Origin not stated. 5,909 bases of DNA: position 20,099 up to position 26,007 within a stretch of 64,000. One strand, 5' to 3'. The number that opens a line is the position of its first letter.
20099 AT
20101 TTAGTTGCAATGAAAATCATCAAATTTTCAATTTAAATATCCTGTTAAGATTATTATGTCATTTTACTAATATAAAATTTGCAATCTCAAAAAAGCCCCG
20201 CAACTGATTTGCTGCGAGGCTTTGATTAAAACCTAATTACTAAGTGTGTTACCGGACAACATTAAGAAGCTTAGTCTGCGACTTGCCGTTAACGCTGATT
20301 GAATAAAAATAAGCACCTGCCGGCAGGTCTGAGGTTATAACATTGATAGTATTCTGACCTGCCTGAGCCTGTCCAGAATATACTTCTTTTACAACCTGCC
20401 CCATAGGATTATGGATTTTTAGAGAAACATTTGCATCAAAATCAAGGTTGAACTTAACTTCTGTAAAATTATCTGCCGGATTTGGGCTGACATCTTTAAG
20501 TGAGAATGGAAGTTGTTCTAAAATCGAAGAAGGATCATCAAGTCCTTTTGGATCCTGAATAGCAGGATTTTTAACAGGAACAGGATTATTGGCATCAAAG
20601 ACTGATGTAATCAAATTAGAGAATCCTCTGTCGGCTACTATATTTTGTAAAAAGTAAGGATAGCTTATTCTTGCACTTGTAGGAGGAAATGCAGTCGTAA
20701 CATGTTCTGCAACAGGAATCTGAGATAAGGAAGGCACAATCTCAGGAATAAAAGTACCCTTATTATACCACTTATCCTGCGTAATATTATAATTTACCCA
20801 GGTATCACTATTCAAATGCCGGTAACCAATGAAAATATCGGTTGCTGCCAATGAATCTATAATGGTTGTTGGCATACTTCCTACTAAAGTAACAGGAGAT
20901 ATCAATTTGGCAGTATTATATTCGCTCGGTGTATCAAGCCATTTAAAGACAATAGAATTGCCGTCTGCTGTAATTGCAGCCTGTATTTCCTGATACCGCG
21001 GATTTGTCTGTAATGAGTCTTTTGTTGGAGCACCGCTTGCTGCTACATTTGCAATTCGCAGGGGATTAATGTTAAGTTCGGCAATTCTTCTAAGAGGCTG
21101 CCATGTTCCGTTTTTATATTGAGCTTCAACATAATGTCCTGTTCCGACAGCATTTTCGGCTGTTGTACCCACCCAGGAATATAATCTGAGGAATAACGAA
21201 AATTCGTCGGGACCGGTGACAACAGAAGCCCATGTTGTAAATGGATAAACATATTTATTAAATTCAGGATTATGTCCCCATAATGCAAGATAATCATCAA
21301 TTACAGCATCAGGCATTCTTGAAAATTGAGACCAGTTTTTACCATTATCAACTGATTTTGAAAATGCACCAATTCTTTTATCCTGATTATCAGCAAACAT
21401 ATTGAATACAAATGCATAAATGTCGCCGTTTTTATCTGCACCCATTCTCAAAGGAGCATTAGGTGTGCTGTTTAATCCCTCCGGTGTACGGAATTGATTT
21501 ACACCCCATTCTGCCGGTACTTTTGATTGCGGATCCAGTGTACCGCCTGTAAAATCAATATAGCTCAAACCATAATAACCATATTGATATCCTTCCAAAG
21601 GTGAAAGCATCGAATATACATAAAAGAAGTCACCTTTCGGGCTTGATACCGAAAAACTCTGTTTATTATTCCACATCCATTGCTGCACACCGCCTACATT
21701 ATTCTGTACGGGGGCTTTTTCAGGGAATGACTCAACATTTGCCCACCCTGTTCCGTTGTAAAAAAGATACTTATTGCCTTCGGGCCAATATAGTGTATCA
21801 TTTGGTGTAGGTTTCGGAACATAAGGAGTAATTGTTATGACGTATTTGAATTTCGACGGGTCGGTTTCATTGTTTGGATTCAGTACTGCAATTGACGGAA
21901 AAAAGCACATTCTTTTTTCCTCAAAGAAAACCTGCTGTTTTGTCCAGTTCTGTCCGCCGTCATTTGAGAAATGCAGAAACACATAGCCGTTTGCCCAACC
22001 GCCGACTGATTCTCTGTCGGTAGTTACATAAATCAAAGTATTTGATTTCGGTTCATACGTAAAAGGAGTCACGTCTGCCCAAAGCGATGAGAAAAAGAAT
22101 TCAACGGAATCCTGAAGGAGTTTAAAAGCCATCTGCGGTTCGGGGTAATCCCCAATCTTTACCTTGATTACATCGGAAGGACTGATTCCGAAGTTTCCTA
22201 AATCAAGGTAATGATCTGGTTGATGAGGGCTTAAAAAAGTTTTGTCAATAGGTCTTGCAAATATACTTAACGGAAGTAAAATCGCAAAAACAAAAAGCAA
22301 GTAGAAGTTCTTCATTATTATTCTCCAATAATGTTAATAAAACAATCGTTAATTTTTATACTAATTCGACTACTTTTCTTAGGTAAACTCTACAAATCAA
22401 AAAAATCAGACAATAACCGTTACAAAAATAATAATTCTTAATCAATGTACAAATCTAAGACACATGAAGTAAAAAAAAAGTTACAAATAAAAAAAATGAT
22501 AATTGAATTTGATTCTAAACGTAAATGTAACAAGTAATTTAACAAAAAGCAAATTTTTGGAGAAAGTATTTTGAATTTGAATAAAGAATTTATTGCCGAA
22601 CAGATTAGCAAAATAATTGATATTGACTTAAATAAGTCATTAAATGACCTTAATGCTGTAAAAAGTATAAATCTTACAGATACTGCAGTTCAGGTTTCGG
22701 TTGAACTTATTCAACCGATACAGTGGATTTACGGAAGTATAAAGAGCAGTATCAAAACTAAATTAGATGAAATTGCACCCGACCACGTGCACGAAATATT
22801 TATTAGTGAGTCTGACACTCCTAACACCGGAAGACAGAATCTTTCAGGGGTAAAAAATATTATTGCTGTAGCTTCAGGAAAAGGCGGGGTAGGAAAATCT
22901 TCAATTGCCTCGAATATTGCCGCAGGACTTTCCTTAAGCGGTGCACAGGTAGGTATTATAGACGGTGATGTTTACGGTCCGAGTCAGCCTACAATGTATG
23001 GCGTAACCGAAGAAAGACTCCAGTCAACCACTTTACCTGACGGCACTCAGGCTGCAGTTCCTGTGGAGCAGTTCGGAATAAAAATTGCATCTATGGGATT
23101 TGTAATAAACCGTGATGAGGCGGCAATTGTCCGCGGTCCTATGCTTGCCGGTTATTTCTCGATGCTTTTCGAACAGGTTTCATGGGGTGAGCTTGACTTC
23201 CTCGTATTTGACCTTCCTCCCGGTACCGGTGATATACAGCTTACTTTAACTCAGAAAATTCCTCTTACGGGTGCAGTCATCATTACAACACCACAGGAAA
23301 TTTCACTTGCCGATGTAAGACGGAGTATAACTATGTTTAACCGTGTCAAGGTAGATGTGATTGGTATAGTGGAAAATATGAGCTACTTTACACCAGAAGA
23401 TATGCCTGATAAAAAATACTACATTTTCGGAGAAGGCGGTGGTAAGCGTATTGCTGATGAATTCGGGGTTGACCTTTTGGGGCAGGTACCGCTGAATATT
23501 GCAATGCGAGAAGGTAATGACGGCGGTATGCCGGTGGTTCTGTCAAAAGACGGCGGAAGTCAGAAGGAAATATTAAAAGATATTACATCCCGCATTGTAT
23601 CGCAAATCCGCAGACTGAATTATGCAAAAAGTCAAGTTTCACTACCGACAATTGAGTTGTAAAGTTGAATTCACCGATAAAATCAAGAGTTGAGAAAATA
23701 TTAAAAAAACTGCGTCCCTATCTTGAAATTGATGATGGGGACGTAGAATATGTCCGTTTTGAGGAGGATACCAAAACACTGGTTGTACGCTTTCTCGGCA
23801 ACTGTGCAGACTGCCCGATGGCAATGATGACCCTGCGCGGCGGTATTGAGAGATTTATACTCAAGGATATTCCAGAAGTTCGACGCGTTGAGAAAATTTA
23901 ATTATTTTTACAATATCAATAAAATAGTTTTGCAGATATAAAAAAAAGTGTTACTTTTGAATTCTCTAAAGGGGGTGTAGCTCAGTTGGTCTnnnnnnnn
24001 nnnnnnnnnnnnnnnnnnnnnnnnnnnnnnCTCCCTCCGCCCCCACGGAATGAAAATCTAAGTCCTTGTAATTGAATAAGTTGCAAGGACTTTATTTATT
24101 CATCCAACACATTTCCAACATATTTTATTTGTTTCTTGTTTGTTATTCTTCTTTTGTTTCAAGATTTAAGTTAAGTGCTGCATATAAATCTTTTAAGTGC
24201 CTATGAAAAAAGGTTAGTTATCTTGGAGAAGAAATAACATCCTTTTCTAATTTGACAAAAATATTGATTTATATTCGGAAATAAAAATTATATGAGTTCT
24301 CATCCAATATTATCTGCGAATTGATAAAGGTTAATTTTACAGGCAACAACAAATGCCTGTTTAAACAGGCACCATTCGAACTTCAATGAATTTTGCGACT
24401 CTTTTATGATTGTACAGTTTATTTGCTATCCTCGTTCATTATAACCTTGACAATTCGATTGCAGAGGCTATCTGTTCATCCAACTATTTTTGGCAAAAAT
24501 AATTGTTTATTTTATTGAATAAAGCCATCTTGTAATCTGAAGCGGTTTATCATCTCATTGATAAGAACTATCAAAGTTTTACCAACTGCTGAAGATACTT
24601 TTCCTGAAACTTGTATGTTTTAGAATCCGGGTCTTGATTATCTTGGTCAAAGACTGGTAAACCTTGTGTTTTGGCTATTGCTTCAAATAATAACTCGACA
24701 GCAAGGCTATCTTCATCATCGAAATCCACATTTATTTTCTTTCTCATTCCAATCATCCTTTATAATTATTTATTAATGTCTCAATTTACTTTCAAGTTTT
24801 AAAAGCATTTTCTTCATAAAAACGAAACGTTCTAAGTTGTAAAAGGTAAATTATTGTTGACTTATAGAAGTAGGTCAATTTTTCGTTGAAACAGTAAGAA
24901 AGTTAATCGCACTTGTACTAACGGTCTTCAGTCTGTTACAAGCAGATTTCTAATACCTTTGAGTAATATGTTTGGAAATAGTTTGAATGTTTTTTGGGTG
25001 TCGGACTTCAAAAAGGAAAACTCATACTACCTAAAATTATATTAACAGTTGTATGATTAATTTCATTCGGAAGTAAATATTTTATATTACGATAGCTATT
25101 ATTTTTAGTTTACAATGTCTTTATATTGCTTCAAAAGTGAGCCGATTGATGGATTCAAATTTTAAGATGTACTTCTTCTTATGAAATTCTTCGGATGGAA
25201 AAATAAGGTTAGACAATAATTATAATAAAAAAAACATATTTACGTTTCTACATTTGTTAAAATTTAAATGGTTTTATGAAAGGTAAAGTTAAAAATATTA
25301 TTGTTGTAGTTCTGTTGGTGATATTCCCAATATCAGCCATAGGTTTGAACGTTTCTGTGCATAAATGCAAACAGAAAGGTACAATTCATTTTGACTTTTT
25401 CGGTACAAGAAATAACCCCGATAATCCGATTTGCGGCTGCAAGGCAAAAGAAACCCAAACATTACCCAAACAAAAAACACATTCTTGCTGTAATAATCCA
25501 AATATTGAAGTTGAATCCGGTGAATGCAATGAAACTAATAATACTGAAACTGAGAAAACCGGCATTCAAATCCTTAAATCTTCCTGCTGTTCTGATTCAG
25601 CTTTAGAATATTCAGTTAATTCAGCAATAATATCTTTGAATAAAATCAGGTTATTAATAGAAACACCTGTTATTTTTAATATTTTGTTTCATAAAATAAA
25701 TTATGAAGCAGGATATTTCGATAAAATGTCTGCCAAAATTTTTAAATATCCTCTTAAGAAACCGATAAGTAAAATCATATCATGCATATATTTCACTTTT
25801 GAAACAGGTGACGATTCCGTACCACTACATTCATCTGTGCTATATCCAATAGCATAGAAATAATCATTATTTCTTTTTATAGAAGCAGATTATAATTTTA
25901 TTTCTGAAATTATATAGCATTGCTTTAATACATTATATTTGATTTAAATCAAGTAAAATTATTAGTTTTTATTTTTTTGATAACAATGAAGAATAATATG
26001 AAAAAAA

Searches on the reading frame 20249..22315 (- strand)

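Call 7: search_protein_families(library=pfam, proteins=[window:20249-22315:-], max_evalue=0.001)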
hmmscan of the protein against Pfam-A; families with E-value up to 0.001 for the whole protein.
window:20249-22315:- (688 aa): 2 families
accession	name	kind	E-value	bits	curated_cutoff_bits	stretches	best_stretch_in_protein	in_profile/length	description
PF18962.6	Por_Secre_tail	-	1.4e-08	35.3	27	1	610-682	2-71/75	Secretion system C-terminal sorting domain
PF13585.12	CHU_C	-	0.00024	21.6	27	1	616-681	16-79/86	CHU_C Type IX secretion signal domain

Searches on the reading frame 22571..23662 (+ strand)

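Call 7: search_protein_families(library=pfam, proteins=[window:22571-23662:+], max_evalue=0.001)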
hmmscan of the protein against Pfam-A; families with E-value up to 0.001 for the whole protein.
window:22571-23662:+ (363 aa): 6 families
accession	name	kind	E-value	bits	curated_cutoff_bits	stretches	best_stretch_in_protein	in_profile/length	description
PF10609.15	ParA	-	5.3e-88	295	27.1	1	94-342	2-245/246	NUBPL iron-transfer P-loop NTPase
PF01656.29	CbiA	-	2.3e-09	37.7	25.4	1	98-270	1-82/125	CobQ/CobB/MinD/ParA nucleotide binding domain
PF13614.12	AAA_31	-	1.2e-06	29.1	27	1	96-138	2-44/177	AAA domain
PF09140.17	MipZ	-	1.9e-05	24.5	20.7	1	97-216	2-108/262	ATPase MipZ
PF02374.21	ArsA_ATPase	-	2.5e-05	24.1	24.3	0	100-131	5-36/305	Anion-transporting ATPase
PF01883.24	FeS_assembly_P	-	3.7e-05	24.3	23.5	1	8-74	4-69/73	Iron-sulfur cluster assembly protein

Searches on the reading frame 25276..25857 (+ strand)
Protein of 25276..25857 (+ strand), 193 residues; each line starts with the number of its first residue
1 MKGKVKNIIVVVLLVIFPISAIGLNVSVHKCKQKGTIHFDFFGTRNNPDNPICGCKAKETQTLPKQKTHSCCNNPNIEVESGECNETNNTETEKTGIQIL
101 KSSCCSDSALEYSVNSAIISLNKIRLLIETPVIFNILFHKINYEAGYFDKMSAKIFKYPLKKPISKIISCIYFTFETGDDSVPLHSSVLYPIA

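Call 3: search_protein_families(library=pfam, proteins=[window:25276-25857:+], max_evalue=0.1)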
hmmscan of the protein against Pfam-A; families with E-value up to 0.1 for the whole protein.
window:25276-25857:+ (193 aa): 0 families

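Call 4: search_protein_families(library=ncbifam, proteins=[window:25276-25857:+], max_evalue=0.1)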
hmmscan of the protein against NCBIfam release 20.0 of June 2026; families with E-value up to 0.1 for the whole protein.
window:25276-25857:+ (193 aa): 1 family
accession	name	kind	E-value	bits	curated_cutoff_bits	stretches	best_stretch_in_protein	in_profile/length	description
NF047658.1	HYC_CC_PP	subfamily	2.1e-06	28.2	28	1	7-81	2-70/131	HYC_CC_PP family protein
